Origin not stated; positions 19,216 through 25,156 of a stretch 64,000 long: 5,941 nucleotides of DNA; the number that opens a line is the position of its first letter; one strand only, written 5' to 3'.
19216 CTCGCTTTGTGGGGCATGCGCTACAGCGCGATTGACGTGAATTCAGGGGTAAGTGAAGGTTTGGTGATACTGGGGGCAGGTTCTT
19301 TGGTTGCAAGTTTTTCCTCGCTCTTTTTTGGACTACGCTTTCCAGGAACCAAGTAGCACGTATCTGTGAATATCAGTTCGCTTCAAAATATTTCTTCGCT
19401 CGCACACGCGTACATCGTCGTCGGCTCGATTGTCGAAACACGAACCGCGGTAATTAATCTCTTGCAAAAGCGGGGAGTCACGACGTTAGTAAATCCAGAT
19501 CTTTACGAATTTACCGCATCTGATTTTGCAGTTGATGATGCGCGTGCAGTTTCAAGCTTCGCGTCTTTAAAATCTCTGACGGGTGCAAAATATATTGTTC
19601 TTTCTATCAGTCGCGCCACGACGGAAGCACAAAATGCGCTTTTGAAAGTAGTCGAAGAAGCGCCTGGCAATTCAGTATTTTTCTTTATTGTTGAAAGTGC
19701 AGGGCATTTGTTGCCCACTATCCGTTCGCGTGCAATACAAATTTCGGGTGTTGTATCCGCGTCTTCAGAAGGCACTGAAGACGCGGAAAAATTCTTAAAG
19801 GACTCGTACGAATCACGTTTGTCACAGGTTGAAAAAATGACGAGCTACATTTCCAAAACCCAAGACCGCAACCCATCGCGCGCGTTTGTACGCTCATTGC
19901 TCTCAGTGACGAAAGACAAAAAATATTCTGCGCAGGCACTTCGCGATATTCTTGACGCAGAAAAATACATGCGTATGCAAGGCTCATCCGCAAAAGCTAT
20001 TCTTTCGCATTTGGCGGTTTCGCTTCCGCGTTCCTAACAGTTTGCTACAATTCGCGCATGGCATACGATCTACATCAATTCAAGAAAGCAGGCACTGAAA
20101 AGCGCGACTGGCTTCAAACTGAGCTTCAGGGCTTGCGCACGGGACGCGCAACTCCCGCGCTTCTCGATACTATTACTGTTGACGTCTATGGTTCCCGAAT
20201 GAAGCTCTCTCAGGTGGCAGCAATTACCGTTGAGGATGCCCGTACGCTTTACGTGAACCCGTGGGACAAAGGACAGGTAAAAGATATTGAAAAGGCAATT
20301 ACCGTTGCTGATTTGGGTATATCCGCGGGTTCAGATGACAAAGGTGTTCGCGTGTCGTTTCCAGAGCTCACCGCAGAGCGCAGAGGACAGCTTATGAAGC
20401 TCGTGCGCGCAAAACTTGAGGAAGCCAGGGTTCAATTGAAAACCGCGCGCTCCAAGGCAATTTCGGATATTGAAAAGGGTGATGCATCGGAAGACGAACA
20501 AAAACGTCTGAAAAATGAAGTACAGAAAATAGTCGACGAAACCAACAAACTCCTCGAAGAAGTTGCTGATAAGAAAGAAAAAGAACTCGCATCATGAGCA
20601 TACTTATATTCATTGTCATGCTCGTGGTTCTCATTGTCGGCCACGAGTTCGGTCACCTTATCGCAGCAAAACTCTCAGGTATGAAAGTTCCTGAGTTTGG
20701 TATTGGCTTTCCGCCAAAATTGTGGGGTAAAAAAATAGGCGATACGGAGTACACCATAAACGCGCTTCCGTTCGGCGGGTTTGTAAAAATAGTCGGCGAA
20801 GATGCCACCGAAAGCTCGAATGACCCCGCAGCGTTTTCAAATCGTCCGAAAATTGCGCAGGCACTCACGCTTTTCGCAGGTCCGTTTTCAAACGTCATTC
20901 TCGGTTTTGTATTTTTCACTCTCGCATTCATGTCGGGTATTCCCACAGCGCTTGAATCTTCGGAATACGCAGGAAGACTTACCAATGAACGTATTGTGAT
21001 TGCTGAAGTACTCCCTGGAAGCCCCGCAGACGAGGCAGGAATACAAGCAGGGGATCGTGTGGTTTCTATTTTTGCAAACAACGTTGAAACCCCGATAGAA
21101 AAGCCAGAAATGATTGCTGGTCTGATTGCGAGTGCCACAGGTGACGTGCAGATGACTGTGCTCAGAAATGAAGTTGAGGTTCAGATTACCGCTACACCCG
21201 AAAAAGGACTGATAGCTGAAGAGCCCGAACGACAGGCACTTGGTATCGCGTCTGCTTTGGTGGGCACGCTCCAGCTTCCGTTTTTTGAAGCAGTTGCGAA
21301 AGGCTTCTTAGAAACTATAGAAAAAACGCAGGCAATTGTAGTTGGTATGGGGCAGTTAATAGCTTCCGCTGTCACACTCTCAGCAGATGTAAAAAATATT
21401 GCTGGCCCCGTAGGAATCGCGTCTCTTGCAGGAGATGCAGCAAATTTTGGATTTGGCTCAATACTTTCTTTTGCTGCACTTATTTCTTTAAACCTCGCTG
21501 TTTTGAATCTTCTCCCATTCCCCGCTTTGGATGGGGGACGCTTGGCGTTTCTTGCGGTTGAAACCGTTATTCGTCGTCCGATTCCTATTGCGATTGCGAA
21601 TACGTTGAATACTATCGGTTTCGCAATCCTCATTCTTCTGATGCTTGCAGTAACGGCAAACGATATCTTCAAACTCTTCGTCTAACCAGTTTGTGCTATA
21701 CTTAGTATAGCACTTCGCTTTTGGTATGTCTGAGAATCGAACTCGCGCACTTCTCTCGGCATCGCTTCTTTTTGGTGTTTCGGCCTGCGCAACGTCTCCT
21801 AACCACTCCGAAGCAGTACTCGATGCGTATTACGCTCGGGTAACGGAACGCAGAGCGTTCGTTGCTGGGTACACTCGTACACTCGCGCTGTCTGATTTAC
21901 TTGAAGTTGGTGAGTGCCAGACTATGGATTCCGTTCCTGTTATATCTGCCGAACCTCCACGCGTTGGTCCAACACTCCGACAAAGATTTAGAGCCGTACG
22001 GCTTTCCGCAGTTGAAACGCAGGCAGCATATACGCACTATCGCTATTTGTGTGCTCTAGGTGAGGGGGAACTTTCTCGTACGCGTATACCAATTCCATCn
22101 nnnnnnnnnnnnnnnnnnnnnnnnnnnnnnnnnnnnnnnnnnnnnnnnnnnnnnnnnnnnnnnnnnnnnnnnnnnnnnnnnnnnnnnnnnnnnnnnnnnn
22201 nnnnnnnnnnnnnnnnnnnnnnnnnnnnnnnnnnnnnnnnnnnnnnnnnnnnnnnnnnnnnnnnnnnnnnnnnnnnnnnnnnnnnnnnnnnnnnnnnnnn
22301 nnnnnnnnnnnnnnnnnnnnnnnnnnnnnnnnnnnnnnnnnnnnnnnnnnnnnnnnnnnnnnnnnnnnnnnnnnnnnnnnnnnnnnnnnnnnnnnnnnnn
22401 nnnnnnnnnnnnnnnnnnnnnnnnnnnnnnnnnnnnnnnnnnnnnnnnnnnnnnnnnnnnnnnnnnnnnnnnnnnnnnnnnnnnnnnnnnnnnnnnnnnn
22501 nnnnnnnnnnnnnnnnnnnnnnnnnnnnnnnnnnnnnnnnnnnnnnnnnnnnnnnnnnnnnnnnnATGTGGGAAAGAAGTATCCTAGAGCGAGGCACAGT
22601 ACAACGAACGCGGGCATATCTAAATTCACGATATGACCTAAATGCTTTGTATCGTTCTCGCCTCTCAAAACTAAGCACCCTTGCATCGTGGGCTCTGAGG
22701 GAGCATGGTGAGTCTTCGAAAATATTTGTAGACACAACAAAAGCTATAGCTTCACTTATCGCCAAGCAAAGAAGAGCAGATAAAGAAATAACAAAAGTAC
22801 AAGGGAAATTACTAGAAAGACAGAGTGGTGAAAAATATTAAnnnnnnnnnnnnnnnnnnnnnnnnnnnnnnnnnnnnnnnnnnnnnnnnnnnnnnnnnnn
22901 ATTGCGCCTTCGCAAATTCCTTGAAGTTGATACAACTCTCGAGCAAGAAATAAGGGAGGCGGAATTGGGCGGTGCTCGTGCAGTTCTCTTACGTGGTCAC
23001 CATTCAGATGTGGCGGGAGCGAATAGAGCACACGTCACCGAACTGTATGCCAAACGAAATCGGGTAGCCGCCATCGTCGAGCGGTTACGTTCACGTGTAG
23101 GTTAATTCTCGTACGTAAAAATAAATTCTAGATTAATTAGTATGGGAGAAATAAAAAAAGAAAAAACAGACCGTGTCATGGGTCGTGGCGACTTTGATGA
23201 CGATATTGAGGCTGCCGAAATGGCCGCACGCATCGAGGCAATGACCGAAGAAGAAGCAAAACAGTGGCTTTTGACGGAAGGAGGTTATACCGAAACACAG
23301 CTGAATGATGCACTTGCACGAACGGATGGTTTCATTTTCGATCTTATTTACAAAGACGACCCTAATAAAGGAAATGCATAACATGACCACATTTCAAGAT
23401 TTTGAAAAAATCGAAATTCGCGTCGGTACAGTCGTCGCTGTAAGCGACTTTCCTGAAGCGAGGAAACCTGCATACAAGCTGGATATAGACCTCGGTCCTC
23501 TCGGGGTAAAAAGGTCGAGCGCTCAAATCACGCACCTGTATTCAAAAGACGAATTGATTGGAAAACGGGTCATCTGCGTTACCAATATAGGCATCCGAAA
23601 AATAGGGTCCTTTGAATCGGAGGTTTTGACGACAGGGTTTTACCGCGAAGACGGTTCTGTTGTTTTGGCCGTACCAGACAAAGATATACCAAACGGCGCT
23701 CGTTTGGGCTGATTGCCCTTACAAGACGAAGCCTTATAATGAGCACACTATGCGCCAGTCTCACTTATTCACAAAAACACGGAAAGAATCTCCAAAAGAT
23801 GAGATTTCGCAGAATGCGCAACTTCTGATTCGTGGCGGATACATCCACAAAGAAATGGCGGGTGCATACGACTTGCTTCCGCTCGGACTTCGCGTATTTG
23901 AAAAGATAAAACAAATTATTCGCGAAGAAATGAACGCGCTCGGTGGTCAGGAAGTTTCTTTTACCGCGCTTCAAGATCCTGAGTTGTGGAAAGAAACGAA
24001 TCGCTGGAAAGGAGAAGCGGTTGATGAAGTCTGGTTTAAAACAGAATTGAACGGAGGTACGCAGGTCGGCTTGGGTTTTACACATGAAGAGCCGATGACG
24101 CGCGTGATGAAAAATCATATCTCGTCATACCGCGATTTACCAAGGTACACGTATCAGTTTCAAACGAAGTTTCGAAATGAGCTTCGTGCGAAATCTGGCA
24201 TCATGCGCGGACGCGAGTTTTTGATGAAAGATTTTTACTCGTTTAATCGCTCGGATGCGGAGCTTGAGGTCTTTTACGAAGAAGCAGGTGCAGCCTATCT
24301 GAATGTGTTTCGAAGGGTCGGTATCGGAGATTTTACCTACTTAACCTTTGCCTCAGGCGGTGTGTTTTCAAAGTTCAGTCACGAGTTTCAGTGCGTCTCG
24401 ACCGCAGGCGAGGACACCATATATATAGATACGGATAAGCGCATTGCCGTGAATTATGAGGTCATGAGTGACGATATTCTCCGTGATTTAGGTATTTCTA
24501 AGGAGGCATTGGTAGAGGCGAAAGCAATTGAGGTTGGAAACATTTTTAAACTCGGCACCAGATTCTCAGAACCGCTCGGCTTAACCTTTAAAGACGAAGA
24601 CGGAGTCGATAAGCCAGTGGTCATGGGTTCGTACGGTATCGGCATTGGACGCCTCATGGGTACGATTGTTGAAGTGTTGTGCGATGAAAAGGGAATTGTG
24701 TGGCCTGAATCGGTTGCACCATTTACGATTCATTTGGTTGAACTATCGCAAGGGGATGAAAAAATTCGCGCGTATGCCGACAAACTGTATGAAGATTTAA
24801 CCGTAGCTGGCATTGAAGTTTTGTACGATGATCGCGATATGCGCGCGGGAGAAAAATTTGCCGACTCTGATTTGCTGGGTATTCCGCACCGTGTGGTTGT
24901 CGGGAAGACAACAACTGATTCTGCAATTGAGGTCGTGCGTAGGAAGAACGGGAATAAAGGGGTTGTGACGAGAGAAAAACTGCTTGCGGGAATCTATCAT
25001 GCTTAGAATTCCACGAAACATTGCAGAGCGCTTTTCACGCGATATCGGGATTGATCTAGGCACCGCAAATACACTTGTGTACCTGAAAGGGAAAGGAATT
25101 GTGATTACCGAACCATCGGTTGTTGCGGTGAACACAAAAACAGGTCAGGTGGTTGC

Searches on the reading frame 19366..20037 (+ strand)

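Call 8: search_protein_families(library=pfam, proteins=[window:19366-20037:+], max_evalue=0.01)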
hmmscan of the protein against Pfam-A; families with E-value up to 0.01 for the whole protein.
window:19366-20037:+ (223 aa): 1 family
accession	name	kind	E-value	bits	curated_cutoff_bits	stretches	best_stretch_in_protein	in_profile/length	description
PF13177.12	DNA_pol3_delta2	-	3.1e-14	53.7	27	1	53-126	80-155/161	DNA polymerase III, delta subunit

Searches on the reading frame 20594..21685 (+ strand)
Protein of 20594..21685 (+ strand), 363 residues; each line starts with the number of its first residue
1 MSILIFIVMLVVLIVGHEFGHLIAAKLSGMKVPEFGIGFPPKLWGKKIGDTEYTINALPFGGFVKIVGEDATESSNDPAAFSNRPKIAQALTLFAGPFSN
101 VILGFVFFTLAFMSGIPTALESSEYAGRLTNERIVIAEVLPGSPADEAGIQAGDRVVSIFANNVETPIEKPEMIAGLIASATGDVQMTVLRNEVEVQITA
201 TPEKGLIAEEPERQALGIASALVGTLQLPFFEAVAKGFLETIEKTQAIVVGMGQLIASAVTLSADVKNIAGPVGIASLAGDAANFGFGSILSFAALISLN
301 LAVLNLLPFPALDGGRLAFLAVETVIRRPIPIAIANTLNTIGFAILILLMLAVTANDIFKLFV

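Call 8: search_protein_families(library=pfam, proteins=[window:20594-21685:+], max_evalue=0.01)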
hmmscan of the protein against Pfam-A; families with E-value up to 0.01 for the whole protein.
window:20594-21685:+ (363 aa): 4 families
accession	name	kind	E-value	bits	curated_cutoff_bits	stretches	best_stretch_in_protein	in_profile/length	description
PF02163.28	Peptidase_M50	-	1.6e-59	201.4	27.2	1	6-349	2-221/221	Peptidase family M50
PF17820.7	PDZ_6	-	3.9e-09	36.6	27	1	135-183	1-45/54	PDZ domain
PF00595.29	PDZ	-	9.1e-08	32.8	23.2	1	128-189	23-80/81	PDZ domain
PF13180.12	PDZ_2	-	6.8e-06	26.7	27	1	131-199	11-77/80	PDZ domain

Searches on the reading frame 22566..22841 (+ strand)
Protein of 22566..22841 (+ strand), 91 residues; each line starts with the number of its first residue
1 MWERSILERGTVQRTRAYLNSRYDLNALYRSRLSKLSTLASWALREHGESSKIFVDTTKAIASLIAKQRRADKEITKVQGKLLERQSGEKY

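Call 8: search_protein_families(library=pfam, proteins=[window:22566-22841:+], max_evalue=0.01)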
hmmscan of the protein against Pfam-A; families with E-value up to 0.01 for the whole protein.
window:22566-22841:+ (91 aa): 0 families

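Call 51: find_homologous_proteins(query=window:22566-22841:+, max_evalue=0.001)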
Query window:22566-22841:+: no candidate shares three 5-residue words with the query. No homologue found.

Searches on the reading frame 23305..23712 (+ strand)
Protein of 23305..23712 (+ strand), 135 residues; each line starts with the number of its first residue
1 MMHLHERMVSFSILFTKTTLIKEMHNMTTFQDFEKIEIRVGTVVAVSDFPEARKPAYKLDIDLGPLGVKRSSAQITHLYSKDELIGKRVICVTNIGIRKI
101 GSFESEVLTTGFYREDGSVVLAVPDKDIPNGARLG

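Call 8: search_protein_families(library=pfam, proteins=[window:23305-23712:+], max_evalue=0.01)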
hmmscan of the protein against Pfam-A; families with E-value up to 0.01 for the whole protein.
window:23305-23712:+ (135 aa): 1 family
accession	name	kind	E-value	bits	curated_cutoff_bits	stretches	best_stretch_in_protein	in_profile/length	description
PF01588.26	tRNA_bind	-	4.3e-13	49.6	27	1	38-132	1-95/96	Putative tRNA binding domain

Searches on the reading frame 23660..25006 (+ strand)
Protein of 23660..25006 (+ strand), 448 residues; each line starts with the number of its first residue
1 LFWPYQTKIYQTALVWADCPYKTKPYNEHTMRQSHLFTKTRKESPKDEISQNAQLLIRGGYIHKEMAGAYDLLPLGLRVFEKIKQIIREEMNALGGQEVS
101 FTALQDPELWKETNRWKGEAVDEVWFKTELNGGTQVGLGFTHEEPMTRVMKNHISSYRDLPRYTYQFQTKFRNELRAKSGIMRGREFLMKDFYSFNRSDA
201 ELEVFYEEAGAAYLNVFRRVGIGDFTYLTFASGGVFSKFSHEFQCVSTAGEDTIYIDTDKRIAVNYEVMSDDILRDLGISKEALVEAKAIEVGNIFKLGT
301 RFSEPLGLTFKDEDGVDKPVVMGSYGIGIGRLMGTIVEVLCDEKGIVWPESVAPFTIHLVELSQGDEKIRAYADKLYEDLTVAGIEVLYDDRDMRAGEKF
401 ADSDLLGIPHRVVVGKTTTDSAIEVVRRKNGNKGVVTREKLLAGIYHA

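Call 8: search_protein_families(library=pfam, proteins=[window:23660-25006:+], max_evalue=0.01)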
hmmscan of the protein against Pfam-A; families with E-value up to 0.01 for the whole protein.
window:23660-25006:+ (448 aa): 2 families
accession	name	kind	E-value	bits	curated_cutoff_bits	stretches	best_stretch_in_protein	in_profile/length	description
PF00587.30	tRNA-synt_2b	-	9.5e-26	91.4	29.3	1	126-339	1-178/179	tRNA synthetase class II core domain (G, H, P, S and T)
PF03129.25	HGTP_anticodon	-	5.8e-18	65.3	21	1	360-443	5-89/94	Anticodon binding domain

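Call 11: find_related_loci(query=window:23750-25006:+, collection=genome_contigs, flank=4000)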
Query window:23750-25006:+ (418 aa) in genome_contigs; peptide patterns used: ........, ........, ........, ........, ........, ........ (x = any residue, [..] = any of these).
183 stretches matched a pattern; 153 encode a relative of the query (tblastn E <= 1e-3); the best 80 are kept; 80 distinct loci.
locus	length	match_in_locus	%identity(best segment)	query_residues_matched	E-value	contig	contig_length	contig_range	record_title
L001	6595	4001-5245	80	1-415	0e+0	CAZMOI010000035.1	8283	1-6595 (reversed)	MAG TPA_asm: uncultured Candidatus Saccharibacteria bacterium isolate binchicken_co266_262 genome assembly, contig: NODE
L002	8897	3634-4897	85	1-417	0e+0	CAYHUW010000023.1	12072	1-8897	MAG TPA_asm: uncultured Candidatus Saccharibacteria bacterium isolate ERP119705_co17_1001 genome assembly, contig: NODE_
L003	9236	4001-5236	77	1-413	0e+0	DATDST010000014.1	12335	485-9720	MAG TPA_asm: Candidatus Paceibacterota bacterium isolate SMAG_U8010 k141_2388400, whole genome shotgun sequence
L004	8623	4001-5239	75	1-414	0e+0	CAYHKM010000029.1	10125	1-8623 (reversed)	MAG TPA_asm: uncultured Candidatus Saccharibacteria bacterium isolate ERP119705_co13_646 genome assembly, contig: NODE_8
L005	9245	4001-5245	73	1-416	0e+0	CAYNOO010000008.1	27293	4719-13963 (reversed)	MAG TPA_asm: uncultured Candidatus Saccharibacteria bacterium isolate SRP193066_co1_20 genome assembly, contig: NODE_184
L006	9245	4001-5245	72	1-416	0e+0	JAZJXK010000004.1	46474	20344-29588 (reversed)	MAG: Patescibacteria group bacterium isolate ADI_H1L2_2_122_18_3-bin007_1 ADIH1L22_B007_1_000000000004, whole genome sho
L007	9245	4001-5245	71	1-416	0e+0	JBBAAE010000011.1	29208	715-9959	MAG: Candidatus Paceibacterota bacterium isolate SO_2017_GW3_33 scaffold_969_c1_OW296A_2017, whole genome shotgun sequen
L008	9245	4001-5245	71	1-416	0e+0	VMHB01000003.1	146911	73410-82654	MAG: Parcubacteria group bacterium Greene0714_7 Greene07147_scaffold_337, whole genome shotgun sequence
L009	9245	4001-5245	71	1-416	0e+0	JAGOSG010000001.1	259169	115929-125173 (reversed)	MAG: Candidatus Paceibacterota bacterium isolate Gw_Eff_bin_311 Gw_Eff_28_length_259169_cov_23.372909, whole genome shot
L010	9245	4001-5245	72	1-416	0e+0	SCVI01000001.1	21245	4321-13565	MAG: Patescibacteria group bacterium isolate GW715_bin.47 GW715_bin.47-7919, whole genome shotgun sequence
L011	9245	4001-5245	70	1-416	0e+0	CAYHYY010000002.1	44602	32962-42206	MAG TPA_asm: uncultured Candidatus Saccharibacteria bacterium isolate ERP119705_co16_438 genome assembly, contig: NODE_5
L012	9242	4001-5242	69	1-416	0e+0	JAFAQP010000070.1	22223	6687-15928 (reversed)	MAG: Patescibacteria group bacterium isolate CP_BM_ER_67 BM_ER_k147_7945501, whole genome shotgun sequence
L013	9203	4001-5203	65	1-401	0e+0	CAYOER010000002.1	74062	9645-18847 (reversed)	MAG TPA_asm: uncultured Candidatus Saccharibacteria bacterium isolate SRP062349_co2_94 genome assembly, contig: NODE_218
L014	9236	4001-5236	65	1-412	0e+0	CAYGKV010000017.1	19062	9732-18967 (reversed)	MAG TPA_asm: uncultured Candidatus Saccharibacteria bacterium isolate ERP113451_co5_294 genome assembly, contig: NODE_15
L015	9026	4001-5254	63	1-415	0e+0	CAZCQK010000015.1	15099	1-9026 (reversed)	MAG TPA_asm: uncultured Candidatus Saccharibacteria bacterium isolate SRP135725_co1_611 genome assembly, contig: NODE_52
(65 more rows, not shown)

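Call 86: find_homologous_proteins(query=window:23750-25003:+, max_evalue=1e-100)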
Query window:23750-25003:+ (418 aa): 7984 proteins with E <= 1e-100 among 8000 candidates; the best 120 are listed.
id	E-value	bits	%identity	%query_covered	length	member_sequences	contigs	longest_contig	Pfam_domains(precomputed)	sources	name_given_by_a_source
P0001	1.1e-278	942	100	100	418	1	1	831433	PF03129.26,PF00587.31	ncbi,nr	ncbi:prolyl-tRNA synthetase [Patescibacteria group bacterium]|nr:prolyl-tRNA synthetase [Patescibact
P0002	3.6e-266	900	95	100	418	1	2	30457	PF03129.26,PF00587.31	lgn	-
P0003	1.3e-262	889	93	100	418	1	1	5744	PF03129.26,PF00587.31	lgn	-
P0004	2.4e-242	822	85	100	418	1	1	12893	PF03129.26,PF00587.31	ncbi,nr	ncbi:prolyl-tRNA synthetase [Patescibacteria group bacterium]|nr:prolyl-tRNA synthetase [Patescibact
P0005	3.8e-236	802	83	100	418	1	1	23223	PF03129.26,PF00587.31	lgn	-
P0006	5.4e-236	801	83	100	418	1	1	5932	PF03129.26,PF00587.31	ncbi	-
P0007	6.6e-236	801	83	100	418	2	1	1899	PF03129.26,PF00587.31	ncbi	-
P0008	2.1e-228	776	80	100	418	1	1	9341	PF03129.26,PF00587.31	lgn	-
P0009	6.5e-227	771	80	99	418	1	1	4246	PF03129.26,PF00587.31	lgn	-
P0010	4.7e-226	768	80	99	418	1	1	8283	PF03129.26,PF00587.31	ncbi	-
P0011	1.7e-223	760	79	100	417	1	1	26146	PF03129.26,PF00587.31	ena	-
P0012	2.9e-221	753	77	100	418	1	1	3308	PF03129.26,PF00587.31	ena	-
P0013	7.0e-219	745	77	100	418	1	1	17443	PF03129.26,PF00587.31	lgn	-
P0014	6.5e-218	742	77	100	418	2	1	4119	PF03129.26,PF00587.31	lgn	-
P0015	1.3e-217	741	77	100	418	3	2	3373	PF03129.26,PF00587.31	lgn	-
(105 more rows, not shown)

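Call 87: find_encoding_contigs(protein=P0002, flank=3000, max_places=2)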
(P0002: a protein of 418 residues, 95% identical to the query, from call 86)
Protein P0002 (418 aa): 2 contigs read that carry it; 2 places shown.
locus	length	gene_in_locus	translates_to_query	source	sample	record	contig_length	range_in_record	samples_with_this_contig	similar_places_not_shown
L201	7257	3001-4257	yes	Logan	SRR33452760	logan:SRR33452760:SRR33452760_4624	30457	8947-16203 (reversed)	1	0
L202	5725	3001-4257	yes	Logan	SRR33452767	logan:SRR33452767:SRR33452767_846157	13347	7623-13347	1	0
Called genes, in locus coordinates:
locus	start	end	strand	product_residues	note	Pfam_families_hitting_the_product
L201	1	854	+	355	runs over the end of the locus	PF02163:Peptidase_M50, PF00595:PDZ, PF13180:PDZ_2 (weak), PF17820:PDZ_6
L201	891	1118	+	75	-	-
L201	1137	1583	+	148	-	-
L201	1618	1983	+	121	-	-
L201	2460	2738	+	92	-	-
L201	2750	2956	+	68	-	-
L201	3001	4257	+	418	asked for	PF00587:tRNA-synt_2b, PF03129:HGTP_anticodon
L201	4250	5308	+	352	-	PF00022:Actin (faint), PF06723:MreB_Mbl, PF00012:HSP70, PF14450:FtsA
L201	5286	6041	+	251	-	PF04085:MreC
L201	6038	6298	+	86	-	-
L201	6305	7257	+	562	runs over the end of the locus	PF03717:PBP_dimer, PF00905:Transpeptidase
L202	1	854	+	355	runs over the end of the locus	PF02163:Peptidase_M50, PF00595:PDZ, PF13180:PDZ_2 (weak), PF17820:PDZ_6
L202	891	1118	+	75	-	-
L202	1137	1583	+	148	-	-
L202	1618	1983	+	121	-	-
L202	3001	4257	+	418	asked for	PF00587:tRNA-synt_2b, PF03129:HGTP_anticodon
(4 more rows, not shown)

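Call 88: find_encoding_contigs(protein=P0003, flank=3000, max_places=2)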
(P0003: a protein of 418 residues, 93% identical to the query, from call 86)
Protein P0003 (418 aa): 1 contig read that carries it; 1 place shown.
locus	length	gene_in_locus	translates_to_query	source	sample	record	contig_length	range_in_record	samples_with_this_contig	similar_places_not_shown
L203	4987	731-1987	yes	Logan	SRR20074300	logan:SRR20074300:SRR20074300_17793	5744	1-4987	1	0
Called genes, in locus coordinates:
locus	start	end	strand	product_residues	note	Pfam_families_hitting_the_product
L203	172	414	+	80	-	-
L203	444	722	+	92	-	-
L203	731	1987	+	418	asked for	PF00587:tRNA-synt_2b, PF03129:HGTP_anticodon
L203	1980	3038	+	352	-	PF00022:Actin (faint), PF06723:MreB_Mbl, PF00012:HSP70, PF14450:FtsA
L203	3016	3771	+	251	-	PF04085:MreC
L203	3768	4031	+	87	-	-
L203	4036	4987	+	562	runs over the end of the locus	PF03717:PBP_dimer, PF00905:Transpeptidase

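Call 89: find_encoding_contigs(protein=P0005, flank=3000, max_places=2)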
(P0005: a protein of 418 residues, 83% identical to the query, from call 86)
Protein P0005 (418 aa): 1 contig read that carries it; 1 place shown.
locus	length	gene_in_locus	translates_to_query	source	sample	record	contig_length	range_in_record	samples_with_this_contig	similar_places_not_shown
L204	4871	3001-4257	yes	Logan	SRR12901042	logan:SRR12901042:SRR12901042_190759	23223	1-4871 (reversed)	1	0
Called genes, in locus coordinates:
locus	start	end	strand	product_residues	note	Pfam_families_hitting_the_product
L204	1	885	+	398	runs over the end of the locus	PF00171:Aldedh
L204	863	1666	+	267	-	PF03807:F420_oxidored, PF14748:P5CR_dimer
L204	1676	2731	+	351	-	PF00696:AA_kinase, PF01472:PUA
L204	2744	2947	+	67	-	-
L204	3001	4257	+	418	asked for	PF00587:tRNA-synt_2b, PF03129:HGTP_anticodon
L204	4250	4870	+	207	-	?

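Call 90: find_encoding_contigs(protein=P0006, flank=3000, max_places=2)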
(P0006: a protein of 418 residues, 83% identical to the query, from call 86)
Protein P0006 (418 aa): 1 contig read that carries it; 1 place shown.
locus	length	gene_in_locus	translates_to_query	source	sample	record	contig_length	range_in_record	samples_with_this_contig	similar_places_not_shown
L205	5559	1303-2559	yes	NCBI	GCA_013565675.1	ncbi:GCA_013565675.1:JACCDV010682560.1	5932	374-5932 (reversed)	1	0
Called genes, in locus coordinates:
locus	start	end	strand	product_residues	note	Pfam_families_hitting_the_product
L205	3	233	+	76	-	?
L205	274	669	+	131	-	-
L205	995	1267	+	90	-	-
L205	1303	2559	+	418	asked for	PF00587:tRNA-synt_2b, PF03129:HGTP_anticodon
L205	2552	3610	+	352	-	PF00022:Actin (faint), PF06723:MreB_Mbl, PF00012:HSP70, PF14450:FtsA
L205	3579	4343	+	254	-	PF04085:MreC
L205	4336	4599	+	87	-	-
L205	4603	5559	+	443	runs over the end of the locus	?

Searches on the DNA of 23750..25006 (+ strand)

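Call 71: search_rna_families(sources=[L001, L002, L003, L006, L007, L008, L009, L051, L090, L108, L114, L124, L159, L161, L173, L177, L187, L122, L106], threshold=gathering)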
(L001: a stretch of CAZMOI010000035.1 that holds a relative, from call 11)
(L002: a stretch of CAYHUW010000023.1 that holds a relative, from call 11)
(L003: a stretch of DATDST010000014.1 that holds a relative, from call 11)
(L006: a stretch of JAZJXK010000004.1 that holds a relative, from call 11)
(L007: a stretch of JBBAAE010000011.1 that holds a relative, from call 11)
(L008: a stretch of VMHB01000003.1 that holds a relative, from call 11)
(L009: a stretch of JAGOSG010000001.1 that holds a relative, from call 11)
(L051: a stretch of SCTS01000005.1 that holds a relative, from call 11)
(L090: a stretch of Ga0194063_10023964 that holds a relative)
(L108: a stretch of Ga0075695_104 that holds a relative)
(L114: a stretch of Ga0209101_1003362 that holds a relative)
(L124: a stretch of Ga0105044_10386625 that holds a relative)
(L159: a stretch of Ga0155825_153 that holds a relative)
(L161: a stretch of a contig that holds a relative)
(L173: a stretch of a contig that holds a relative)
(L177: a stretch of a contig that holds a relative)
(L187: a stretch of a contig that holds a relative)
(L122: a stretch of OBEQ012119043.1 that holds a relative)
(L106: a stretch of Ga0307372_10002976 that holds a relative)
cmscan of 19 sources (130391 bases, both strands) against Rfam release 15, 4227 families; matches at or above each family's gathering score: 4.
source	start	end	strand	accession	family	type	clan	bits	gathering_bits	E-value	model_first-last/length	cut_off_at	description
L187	1611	1815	-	RF00028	Intron_gpI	Intron;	-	68.8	50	4.9e-15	1-253/253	no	Group I catalytic intron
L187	2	73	-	RF00005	tRNA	Gene; tRNA;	CL00001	63.3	29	4.4e-11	1-71/71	no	tRNA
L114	1614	1695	+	RF00005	tRNA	Gene; tRNA;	CL00001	54.4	29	1.2e-08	1-71/71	no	tRNA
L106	13524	13608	-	RF00005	tRNA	Gene; tRNA;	CL00001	53.6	29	2.1e-08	1-71/71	no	tRNA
